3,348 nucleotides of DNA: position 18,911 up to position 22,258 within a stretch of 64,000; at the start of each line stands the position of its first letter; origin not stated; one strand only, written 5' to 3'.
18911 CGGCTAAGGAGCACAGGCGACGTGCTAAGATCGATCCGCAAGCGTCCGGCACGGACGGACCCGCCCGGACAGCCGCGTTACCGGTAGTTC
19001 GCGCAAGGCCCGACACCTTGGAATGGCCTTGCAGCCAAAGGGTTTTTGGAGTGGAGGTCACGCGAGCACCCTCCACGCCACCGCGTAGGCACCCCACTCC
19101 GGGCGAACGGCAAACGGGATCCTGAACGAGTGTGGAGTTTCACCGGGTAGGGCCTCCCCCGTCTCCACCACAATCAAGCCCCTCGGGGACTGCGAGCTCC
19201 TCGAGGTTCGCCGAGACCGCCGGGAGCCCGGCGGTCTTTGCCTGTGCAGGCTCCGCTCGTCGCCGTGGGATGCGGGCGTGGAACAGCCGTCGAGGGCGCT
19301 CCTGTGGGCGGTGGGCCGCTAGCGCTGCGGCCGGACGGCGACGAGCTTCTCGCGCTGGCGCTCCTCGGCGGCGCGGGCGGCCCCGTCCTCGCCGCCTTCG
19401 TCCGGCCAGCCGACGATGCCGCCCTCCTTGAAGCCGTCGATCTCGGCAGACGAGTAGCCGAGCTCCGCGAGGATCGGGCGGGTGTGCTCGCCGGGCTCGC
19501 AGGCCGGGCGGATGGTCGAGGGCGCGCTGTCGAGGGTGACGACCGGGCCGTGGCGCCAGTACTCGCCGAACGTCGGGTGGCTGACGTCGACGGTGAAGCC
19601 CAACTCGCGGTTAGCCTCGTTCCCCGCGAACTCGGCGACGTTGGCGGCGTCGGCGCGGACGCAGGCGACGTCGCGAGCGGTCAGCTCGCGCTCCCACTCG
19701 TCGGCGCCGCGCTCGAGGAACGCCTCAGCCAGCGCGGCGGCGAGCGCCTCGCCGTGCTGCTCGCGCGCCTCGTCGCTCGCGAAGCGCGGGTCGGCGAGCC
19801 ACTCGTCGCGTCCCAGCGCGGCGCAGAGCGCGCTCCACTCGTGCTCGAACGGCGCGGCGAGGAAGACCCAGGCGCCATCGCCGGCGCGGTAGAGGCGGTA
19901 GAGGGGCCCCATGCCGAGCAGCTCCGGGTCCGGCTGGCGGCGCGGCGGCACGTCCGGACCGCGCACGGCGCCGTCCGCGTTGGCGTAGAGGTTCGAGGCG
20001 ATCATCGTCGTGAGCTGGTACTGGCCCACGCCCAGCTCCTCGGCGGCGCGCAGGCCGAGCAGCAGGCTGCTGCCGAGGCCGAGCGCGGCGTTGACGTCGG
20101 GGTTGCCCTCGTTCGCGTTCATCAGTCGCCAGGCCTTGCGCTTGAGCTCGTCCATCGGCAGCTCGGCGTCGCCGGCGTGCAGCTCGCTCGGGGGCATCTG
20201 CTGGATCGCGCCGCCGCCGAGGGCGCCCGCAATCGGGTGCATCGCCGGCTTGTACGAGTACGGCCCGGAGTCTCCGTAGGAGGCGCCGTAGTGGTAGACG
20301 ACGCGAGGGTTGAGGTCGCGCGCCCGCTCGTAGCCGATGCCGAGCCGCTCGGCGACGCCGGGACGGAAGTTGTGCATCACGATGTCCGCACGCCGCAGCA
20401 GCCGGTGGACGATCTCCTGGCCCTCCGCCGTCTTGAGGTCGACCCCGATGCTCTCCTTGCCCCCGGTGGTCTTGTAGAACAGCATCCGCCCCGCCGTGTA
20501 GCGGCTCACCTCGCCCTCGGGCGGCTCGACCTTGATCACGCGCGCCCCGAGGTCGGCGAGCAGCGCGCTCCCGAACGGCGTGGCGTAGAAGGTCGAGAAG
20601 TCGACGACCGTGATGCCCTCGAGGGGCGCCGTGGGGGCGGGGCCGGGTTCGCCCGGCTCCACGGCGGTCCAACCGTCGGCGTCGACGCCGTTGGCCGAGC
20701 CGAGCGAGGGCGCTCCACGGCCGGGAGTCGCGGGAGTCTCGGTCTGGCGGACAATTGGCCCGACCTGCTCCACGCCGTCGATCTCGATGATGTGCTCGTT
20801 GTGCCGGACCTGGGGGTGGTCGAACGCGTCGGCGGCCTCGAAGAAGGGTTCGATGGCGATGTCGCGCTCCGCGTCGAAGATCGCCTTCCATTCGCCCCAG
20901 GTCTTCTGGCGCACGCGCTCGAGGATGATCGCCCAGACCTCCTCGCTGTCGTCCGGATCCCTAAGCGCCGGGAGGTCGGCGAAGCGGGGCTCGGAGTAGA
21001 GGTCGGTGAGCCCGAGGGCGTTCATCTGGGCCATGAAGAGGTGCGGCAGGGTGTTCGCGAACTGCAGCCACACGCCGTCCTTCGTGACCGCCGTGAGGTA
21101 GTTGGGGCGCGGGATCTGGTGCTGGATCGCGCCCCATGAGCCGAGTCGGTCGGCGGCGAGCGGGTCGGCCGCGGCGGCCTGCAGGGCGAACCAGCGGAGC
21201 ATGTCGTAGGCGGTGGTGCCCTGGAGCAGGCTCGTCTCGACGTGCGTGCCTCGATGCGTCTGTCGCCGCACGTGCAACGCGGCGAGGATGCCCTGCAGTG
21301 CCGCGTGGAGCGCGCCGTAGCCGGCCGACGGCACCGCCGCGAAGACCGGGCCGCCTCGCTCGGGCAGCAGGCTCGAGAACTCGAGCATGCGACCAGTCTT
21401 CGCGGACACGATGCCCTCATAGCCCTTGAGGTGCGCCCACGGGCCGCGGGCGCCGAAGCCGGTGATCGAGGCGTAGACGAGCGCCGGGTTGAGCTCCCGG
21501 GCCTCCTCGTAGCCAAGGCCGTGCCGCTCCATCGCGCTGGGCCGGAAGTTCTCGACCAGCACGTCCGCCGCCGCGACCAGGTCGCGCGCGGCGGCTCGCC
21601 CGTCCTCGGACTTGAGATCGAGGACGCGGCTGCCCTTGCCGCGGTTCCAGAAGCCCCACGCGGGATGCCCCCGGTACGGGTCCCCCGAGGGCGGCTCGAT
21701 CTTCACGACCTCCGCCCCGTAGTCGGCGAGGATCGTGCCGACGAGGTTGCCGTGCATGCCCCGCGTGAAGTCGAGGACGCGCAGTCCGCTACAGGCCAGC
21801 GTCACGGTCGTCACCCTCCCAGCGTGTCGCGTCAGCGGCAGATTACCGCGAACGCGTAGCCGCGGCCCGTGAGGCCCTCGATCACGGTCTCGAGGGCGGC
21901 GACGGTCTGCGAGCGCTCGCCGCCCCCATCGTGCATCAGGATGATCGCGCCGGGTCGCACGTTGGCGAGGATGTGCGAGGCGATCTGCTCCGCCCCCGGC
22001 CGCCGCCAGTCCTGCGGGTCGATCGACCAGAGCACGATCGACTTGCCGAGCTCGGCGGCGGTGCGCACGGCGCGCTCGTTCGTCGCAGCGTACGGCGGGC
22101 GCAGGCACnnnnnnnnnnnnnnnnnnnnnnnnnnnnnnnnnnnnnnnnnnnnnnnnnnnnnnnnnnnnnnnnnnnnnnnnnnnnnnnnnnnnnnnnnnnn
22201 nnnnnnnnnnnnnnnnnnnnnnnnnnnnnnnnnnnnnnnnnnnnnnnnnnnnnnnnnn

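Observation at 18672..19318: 647-bp coding-free, hairpin-rich gap upstream of the NurA-like gene, with a plus-strand terminator and no plus-strand gene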

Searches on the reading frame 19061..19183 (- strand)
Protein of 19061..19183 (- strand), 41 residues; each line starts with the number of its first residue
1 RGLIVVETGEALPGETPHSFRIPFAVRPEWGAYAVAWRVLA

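Call 86: search_protein_families(library=pfam, proteins=[window:19061-19171:-], max_evalue=10)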
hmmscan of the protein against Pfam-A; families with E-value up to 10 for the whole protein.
seq(37 aa): 0 families

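Call 87: find_homologous_proteins(query=window:19061-19183:-, max_evalue=10)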
Query seq(41 aa): no candidate shares three 5-residue words with the query. No homologue found.

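Call 93: search_protein_representatives(protein=window:19061-19177:-)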
Query: 39 residues. Proteins with E-value up to 0.001 (for the whole library): 9; up to 1e-10: 0; up to 1e-30: 0. The best 9 are listed.
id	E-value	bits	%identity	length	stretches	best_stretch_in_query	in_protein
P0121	5.7e-09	50.8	35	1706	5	5-33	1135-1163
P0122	2.6e-08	48.8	71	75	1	3-37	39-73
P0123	5.4e-08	47.8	42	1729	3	6-34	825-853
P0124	9.8e-08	47.0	47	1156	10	19-37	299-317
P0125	1.9e-06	43.1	60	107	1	3-37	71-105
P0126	2.5e-06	42.7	59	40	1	3-39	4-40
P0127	5.6e-06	41.7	63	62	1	3-37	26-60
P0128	9.4e-05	37.9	36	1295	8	6-33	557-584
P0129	9.7e-05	37.9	40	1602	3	6-33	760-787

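Call 95: search_protein_families(library=pfam, proteins=[P0121, P0123, P0124, P0128, P0129], max_evalue=0.001)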
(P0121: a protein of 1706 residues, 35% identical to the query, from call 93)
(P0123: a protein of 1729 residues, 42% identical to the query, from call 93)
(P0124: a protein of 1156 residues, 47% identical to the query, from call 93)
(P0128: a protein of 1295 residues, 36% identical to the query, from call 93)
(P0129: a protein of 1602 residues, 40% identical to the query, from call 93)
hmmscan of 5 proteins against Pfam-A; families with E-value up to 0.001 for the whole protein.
P0121 (1706 aa): 15 families
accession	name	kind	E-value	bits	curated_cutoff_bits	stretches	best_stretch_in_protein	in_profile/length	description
PF13927.12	Ig_3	-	3.4e-136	444.5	30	14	1355-1422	2-78/78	Immunoglobulin domain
PF07679.22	I-set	-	1.3e-120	394.2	23.7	13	1356-1430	2-85/90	Immunoglobulin I-set domain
PF13895.12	Ig_2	-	5.2e-88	289.8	27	8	1355-1433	2-76/79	Immunoglobulin domain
PF00047.31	ig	-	1.7e-27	96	21.8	1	1364-1430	3-80/81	Immunoglobulin domain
PF19408.5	PKD_6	-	5.4e-22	78.4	25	0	768-836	11-79/82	PKD-like domain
PF16680.11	Ig_4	-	9e-21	74.7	30.1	0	704-737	13-46/71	T-cell surface glycoprotein CD3 delta chain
PF19081.6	Ig_7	-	6.7e-20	71.6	27.3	0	933-1012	7-83/84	Ig-like domain CHU_C associated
PF16681.11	Ig_5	-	1.7e-15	57.6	27.3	0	705-742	21-59/82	Ig-like domain on T-cell surface glycoprotein CD3 epsilon chain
PF13670.12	PepSY_2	-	2.5e-09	37.5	24.3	0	1283-1340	10-65/83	Peptidase propeptide and YPEB domain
PF11465.14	Receptor_2B4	-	2.6e-07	31.2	21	0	553-579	73-99/108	Natural killer cell receptor 2B4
PF07654.21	C1-set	-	3.6e-07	30.9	21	0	1127-1151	28-52/86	Immunoglobulin C1-set domain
PF24527.1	Ig-like_Pom152_9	-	4e-07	30.7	27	0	590-647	1-57/80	Nucleoporin pom152-like, ninth immunoglobulin-like domain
PF21287.3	Kazal_CFAI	-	2.7e-05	24.9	27.7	0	1129-1148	3-22/46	Complement factor I, KAZAL domain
PF07686.23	V-set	-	4.2e-05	24.1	26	0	810-841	77-108/109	Immunoglobulin V-set domain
PF09926.15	DUF2158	-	0.00011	22.4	22.3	0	1117-1137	17-37/50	Uncharacterized small protein (DUF2158)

P0123 (1729 aa): 18 families
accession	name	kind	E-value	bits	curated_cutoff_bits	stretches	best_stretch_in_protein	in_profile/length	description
PF13927.12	Ig_3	-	2.7e-159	518.5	30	15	452-515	5-78/78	Immunoglobulin domain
PF07679.22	I-set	-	6.2e-150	488.2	23.7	15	453-526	6-88/90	Immunoglobulin I-set domain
PF13895.12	Ig_2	-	4.7e-106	347.6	27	10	369-445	5-79/79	Immunoglobulin domain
PF19081.6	Ig_7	-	6.8e-42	142.1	27.3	1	875-959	5-84/84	Ig-like domain CHU_C associated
PF19408.5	PKD_6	-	5.7e-36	123.2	25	2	799-864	13-78/82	PKD-like domain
PF00047.31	ig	-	9.4e-33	112.8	21.8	0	1308-1372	3-78/81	Immunoglobulin domain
PF06832.18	BiPBP_C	-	1.2e-30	105.7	26.8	0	1403-1457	35-86/90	Penicillin-Binding Protein C-terminus Family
PF24312.1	Ig-like_POM152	-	8.9e-15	55.3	27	0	626-683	13-72/89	Nucleoporin POM152, Ig-like domain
PF24527.1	Ig-like_Pom152_9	-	3.2e-12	47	27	0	798-861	10-69/80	Nucleoporin pom152-like, ninth immunoglobulin-like domain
PF07686.23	V-set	-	2.2e-11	44.3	26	0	1599-1621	73-96/109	Immunoglobulin V-set domain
PF24068.1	TPD1_C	-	1.7e-10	41.2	27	0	927-946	14-33/98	Tapetum determinant 1, C-terminal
PF11465.14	Receptor_2B4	-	2.7e-09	37.6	21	0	1600-1632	72-104/108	Natural killer cell receptor 2B4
PF16681.11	Ig_5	-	1e-07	32.7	27.3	0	470-514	13-58/82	Ig-like domain on T-cell surface glycoprotein CD3 epsilon chain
PF17957.7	Big_7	-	1.6e-06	29.1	24.1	0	790-854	4-70/70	Bacterial Ig domain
PF16680.11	Ig_4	-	3.5e-05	24.7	30.1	0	477-510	13-46/71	T-cell surface glycoprotein CD3 delta chain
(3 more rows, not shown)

P0124 (1156 aa): 12 families
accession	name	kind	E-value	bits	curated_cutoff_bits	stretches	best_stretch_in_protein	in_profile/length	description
PF23237.1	HYR_4C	-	8e-66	218.6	27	11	257-334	5-73/73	HYR-like domain with 4 cysteines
PF16403.11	Bact_surface_Ig-like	-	1.9e-25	89.1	27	0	281-333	24-70/71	Bacterial surface protein, Ig-like domain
PF18911.6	PKD_4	-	6.2e-19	68.3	27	0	307-334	58-85/85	PKD domain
PF19077.6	Big_13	-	2e-17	64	27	0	307-334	73-100/102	Bacterial Ig-like domain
PF15418.12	DUF4625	-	1.4e-11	45.3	27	0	307-330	104-127/131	Domain of unknown function (DUF4625)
PF00801.26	PKD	-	2.7e-11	43.7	23.5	0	306-331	54-79/80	PKD domain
PF12245.14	Big_3_2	-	6.1e-10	39.8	23.3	0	300-333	84-119/122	Bacterial Ig-like domain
PF17689.8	Arabino_trans_N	-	1.1e-09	39.1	25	0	243-276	14-47/156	Arabinosyltransferase concanavalin like domain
PF02494.22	HYR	-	1.1e-09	38.9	21.7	2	22-78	29-81/81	HYR domain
PF15789.10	Hyr1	-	8.5e-09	35.2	27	0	1119-1135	21-37/41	Hyphally regulated cell wall GPI-anchored protein 1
PF13750.12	Big_3_3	-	8.5e-06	26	27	0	398-434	14-50/157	Bacterial Ig-like domain (group 3)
PF12266.13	DUF3613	-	1.2e-05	25.6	25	0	307-333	13-39/66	Protein of unknown function (DUF3613)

P0128 (1295 aa): 13 families
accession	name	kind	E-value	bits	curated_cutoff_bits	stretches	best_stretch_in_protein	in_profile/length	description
PF07679.22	I-set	-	1.5e-97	320.3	23.7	8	946-1026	1-90/90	Immunoglobulin I-set domain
PF13927.12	Ig_3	-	2.7e-97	319.8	30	8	1030-1098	1-78/78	Immunoglobulin domain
PF13895.12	Ig_2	-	1.1e-50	170.3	27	0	1031-1102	2-69/79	Immunoglobulin domain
PF06832.18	BiPBP_C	-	2.2e-31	108.1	26.8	0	517-595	8-87/90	Penicillin-Binding Protein C-terminus Family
PF00047.31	ig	-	8.8e-23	80.9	21.8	0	955-1020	3-79/81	Immunoglobulin domain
PF16681.11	Ig_5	-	5.6e-13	49.6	27.3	0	636-672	21-58/82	Ig-like domain on T-cell surface glycoprotein CD3 epsilon chain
PF16680.11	Ig_4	-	1.5e-10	41.9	30.1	0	1146-1180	14-48/71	T-cell surface glycoprotein CD3 delta chain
PF13473.12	Cupredoxin_1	-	1.6e-10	41.3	27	0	696-726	33-63/104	Cupredoxin-like domain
PF19487.4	DUF6023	-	3.2e-10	40.5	26.8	0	743-810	82-144/150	Family of unknown function (DUF6023)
PF04151.21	PPC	-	2.3e-06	28.8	25.9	0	434-499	9-68/70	Bacterial pre-peptidase C-terminal domain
PF20418.3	Herpes_gE_N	-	0.00012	22.4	24.5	0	1118-1197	61-126/129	Alphaherpesvirus glycoprotein E N-terminal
PF08884.16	Flagellin_D3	-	0.0004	21.2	24.2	0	831-850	50-69/91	Flagellin D3 domain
PF12185.13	IR1-M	-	0.00074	19.8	25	0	554-573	6-25/61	Nup358/RanBP2 E3 ligase domain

P0129 (1602 aa): 12 families
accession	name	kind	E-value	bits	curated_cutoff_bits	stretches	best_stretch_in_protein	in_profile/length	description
PF07679.22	I-set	-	3.2e-90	296.8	23.7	9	231-306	6-90/90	Immunoglobulin I-set domain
PF13927.12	Ig_3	-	1.6e-72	240.4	30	6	894-955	6-76/78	Immunoglobulin domain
PF13895.12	Ig_2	-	7.1e-46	154.8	27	1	896-956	6-64/79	Immunoglobulin domain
PF00047.31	ig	-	3.7e-36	123.7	21.8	0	234-287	2-66/81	Immunoglobulin domain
PF20418.3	Herpes_gE_N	-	3.6e-19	69.3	24.5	0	1266-1302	89-125/129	Alphaherpesvirus glycoprotein E N-terminal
PF07686.23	V-set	-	1.4e-14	54.6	26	0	1000-1053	54-108/109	Immunoglobulin V-set domain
PF17210.9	SdrD_B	-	3.1e-14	53.6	29.7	1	25-137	6-111/112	SdrD B-like domain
PF25262.1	DUF7862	-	3e-11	43.7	27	0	356-389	51-82/85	Domain of unknown function (DUF7862)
PF00794.24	PI3K_rbd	-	3.6e-09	37.2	22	0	211-263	22-70/106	PI3-kinase family, ras-binding domain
PF17957.7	Big_7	-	4.1e-07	31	24.1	1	1306-1389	1-66/70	Bacterial Ig domain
PF06328.17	Lep_receptor_Ig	-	0.00022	21.5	28.8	0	679-716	55-91/94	Ig-like C2-type domain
PF02753.23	PapD_C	-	0.00029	21.5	22.8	0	385-426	12-53/63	Pili assembly chaperone PapD, C-terminal domain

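Call 96: find_homologous_proteins(query=P0126, max_evalue=1)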
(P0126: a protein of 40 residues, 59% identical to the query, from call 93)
Query P0126 (40 aa): 2 proteins with E <= 1 among 2 candidates.
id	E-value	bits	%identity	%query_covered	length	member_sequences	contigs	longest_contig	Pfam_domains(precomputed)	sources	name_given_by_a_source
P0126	1.6e-19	85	100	100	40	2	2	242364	-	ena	-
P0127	7.8e-8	49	70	93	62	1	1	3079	-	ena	-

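Call 97: find_encoding_contigs(protein=P0126, flank=7000, max_places=2)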
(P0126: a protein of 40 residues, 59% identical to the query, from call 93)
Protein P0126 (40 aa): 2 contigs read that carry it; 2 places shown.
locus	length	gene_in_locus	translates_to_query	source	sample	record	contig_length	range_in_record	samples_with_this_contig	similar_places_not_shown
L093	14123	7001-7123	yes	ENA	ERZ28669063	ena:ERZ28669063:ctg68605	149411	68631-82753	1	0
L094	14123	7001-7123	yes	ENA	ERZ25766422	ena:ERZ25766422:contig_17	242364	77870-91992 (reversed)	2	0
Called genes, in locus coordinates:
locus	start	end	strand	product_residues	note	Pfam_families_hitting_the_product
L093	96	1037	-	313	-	PF08450:SGL, PF24684:Vgb_lyase (faint)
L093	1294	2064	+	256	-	PF00378:ECH_1, PF16113:ECH_2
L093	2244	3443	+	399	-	PF02515:CoA_transf_3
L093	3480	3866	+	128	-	PF00296:Bac_luciferase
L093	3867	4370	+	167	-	PF00296:Bac_luciferase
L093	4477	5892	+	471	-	PF01425:Amidase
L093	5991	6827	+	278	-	PF00296:Bac_luciferase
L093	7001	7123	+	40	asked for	-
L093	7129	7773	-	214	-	-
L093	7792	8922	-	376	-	-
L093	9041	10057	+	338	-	PF00589:Phage_integrase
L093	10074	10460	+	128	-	-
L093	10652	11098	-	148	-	-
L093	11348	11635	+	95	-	PF01527:HTH_Tnp_1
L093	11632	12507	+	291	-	PF13276:HTH_21, PF00665:rve, PF13683:rve_3, PF13333:rve_2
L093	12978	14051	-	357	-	PF04313:HSDR_N (weak)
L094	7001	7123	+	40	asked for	-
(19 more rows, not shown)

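Call 98: find_encoding_contigs(protein=P0127, flank=3000, max_places=1)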
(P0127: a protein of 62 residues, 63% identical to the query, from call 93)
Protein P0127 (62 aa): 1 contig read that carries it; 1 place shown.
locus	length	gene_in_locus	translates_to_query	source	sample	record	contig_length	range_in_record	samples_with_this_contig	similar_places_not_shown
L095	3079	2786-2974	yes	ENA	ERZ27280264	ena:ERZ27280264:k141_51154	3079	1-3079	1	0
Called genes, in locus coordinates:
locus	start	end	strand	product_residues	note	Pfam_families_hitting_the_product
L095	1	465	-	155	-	?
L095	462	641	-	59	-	-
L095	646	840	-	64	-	PF12728:HTH_17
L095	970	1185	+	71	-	-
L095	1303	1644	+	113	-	-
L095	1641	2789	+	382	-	PF14659:Phage_int_SAM_3 (weak), PF00589:Phage_integrase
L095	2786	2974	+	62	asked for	-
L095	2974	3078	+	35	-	?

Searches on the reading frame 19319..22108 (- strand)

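Call 7: search_protein_families(library=pfam, proteins=[window:19319-22108:-])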
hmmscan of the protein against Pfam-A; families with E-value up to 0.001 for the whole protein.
window:19319-22108:- (929 aa): 1 family
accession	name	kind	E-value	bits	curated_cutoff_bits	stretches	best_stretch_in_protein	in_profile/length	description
PF02515.22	CoA_transf_3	-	3.5e-153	510.5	23.3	2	107-471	2-364/366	CoA-transferase family III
